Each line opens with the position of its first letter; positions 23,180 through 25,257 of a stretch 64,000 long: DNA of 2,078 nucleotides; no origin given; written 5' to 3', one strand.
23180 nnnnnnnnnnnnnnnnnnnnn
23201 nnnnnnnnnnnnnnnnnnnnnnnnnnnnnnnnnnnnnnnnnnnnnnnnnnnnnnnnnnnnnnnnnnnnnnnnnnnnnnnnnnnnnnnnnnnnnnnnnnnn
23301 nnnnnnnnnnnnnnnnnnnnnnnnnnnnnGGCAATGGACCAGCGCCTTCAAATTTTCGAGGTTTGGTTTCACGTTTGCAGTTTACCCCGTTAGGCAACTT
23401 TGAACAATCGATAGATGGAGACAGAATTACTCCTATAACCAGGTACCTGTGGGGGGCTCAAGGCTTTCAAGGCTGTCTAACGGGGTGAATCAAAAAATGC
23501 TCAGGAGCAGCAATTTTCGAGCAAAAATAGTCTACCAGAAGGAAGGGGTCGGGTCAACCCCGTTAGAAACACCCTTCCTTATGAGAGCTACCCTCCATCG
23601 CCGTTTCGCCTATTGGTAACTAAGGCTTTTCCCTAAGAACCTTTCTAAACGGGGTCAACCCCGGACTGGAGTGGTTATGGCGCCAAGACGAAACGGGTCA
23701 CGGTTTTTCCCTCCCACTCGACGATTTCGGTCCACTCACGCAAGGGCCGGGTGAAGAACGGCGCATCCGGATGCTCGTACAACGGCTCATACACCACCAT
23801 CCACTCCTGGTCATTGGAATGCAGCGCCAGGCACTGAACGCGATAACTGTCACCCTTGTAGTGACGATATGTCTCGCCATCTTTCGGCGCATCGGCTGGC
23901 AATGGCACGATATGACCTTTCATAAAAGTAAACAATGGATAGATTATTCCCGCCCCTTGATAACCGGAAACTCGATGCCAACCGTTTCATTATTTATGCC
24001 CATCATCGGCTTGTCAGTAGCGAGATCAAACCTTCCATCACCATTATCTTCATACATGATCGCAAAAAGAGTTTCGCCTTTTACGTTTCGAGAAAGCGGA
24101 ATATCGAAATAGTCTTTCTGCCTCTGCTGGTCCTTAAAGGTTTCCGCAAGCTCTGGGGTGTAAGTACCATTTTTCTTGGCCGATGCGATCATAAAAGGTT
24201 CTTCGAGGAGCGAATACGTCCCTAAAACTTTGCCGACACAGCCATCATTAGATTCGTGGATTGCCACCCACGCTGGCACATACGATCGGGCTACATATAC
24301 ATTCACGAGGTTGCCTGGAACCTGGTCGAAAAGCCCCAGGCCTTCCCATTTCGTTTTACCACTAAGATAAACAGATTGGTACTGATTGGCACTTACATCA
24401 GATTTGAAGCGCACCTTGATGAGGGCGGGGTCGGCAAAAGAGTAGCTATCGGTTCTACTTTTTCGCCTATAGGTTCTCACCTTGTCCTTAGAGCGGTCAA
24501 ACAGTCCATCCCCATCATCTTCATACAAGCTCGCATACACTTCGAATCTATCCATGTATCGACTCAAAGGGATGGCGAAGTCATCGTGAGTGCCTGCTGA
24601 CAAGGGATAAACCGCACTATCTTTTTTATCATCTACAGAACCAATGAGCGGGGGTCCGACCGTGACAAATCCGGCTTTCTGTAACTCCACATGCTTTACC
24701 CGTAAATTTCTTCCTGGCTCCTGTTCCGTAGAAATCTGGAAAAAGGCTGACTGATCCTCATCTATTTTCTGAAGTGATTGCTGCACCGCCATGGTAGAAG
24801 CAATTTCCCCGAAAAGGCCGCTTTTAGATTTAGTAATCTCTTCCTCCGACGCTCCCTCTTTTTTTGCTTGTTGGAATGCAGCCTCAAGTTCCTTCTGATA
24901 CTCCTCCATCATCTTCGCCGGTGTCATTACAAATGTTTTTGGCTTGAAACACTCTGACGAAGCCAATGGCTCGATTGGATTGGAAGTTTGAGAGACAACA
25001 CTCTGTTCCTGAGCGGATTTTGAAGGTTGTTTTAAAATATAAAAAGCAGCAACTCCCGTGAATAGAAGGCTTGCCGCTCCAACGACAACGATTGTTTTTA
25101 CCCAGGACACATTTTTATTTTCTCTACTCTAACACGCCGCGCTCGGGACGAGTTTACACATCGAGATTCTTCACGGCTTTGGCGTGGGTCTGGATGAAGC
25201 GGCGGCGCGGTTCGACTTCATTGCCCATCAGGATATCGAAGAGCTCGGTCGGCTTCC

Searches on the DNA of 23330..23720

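Call 61: search_rna_families(source=window, start=23330, end=23720, threshold=evalue, max_evalue=10)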
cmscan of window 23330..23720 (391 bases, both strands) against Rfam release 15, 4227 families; matches with E-value up to 10: 1.
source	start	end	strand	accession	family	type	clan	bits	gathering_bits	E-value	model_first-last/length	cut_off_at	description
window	23703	23714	+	RF01072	TMV_UPD-PK3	Cis-reg;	-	10.3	34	7.8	4-15/31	no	Pseudoknot of upstream pseudoknot domain (UPD) of the 3'UTR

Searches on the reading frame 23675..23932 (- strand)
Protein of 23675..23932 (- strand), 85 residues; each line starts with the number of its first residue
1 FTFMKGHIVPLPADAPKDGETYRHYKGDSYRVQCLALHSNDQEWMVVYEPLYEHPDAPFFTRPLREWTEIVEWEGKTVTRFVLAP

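Call 90: search_protein_families(library=pfam, proteins=[window:23675-23932:-], max_evalue=0.01)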
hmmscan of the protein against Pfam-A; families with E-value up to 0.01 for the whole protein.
window:23675-23932:- (85 aa): 1 family
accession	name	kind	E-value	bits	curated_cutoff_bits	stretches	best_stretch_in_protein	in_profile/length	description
PF07866.17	DUF1653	-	1.7e-19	70.4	23.5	1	21-81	2-60/62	Protein of unknown function (DUF1653)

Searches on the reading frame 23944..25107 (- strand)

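Call 90: search_protein_families(library=pfam, proteins=[window:23944-25107:-], max_evalue=0.01)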
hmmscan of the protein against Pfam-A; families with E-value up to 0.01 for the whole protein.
window:23944-25107:- (387 aa): 1 family
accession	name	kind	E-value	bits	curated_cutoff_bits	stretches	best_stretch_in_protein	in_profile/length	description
PF23951.1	DUF7282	-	3e-12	47.1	27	1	125-207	5-89/112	Domain of unknown function (DUF7282)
